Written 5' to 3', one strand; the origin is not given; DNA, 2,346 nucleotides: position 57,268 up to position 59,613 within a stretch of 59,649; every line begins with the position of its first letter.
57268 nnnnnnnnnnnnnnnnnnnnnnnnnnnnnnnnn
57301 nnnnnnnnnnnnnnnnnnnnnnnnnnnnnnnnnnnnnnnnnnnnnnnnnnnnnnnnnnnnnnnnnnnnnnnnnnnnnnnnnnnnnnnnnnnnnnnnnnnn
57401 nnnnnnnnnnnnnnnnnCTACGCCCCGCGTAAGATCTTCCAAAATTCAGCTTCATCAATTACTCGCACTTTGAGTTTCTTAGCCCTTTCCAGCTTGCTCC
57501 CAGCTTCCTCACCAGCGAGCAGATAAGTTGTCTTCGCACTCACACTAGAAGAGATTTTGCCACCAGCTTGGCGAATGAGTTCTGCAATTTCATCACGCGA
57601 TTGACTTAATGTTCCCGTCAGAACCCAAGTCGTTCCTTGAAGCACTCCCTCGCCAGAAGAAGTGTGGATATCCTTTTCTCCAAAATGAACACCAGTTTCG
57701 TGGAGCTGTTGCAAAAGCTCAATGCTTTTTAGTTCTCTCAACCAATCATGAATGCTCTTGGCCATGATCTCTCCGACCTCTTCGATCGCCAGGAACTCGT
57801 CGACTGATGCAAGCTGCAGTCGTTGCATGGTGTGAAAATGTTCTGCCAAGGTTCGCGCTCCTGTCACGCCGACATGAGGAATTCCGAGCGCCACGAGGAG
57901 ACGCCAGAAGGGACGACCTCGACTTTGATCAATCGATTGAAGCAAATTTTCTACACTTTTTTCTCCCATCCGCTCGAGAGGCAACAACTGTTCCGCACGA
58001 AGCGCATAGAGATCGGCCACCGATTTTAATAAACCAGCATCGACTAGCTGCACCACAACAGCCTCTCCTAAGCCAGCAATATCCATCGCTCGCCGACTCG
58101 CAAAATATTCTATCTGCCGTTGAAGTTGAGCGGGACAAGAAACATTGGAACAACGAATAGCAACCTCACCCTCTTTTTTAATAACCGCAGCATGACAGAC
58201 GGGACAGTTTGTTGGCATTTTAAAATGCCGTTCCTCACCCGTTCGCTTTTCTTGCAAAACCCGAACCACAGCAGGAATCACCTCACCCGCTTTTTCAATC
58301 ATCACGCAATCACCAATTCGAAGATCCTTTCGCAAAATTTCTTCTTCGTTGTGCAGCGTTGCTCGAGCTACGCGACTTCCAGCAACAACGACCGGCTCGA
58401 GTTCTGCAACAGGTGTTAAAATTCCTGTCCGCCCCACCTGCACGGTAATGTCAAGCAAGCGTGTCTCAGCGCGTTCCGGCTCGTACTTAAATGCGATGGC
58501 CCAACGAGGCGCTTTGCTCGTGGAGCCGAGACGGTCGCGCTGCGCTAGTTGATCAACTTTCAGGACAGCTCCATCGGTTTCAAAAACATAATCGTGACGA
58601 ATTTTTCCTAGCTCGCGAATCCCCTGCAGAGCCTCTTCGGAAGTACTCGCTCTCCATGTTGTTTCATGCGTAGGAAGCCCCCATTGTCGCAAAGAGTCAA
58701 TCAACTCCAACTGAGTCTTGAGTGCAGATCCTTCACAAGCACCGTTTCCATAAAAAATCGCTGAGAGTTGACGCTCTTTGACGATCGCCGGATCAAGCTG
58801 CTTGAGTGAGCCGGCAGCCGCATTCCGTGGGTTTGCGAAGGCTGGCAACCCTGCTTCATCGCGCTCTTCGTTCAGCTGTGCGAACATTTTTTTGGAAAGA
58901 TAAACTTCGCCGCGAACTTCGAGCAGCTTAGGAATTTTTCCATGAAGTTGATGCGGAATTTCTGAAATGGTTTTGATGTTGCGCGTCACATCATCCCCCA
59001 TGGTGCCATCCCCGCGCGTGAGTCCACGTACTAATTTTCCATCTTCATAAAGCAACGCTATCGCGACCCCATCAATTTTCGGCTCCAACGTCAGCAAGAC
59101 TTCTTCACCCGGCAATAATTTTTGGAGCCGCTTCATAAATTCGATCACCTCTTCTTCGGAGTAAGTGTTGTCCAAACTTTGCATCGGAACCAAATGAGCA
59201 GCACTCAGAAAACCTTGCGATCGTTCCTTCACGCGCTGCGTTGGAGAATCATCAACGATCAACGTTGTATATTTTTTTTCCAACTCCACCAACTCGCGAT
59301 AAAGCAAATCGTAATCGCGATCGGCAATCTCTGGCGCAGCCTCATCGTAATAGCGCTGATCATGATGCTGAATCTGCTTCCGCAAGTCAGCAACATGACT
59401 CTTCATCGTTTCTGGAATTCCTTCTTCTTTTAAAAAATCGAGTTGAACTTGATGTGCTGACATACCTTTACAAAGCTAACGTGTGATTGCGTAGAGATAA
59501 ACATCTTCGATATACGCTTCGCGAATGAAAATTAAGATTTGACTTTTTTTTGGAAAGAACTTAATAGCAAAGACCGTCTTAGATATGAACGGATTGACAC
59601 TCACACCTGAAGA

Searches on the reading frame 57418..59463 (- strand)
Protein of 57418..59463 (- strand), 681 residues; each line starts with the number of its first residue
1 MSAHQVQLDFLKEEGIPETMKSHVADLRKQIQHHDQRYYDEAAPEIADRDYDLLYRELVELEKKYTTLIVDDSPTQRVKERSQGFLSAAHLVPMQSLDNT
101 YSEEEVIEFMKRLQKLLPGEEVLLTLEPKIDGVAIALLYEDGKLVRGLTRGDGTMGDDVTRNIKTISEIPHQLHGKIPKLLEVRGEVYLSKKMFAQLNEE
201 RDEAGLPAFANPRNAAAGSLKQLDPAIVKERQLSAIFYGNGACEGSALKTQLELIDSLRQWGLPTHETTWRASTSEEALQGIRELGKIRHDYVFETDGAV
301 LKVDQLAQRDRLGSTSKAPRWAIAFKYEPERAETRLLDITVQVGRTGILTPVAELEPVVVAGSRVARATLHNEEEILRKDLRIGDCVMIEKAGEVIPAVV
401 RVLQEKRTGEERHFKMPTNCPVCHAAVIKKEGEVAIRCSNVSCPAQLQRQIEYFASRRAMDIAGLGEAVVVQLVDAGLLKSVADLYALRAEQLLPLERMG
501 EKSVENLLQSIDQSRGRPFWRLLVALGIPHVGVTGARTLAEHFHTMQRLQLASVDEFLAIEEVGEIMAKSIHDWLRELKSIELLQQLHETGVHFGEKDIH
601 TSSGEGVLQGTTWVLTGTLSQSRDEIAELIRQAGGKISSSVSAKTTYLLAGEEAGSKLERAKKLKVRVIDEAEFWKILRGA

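Call 55: find_encoding_contigs(protein=window:57418-59463:-, flank=10000, max_places=4)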
Protein window:57418-59463:- (681 aa): 2 contigs read that carry it; 1 place shown.
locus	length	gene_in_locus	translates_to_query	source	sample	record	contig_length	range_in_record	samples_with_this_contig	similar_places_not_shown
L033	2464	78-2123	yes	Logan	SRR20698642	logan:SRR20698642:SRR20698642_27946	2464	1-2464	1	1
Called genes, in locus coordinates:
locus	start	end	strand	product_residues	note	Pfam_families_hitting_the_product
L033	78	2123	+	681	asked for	PF22745:Nlig-Ia, PF01653:DNA_ligase_aden, PF03120:OB_DNA_ligase, PF03119:DNA_ligase_ZBD, PF14520:HHH_5 (faint), PF12826:HHH_2, PF00533:BRCT, PF12738:PTCB-BRCT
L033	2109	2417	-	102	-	-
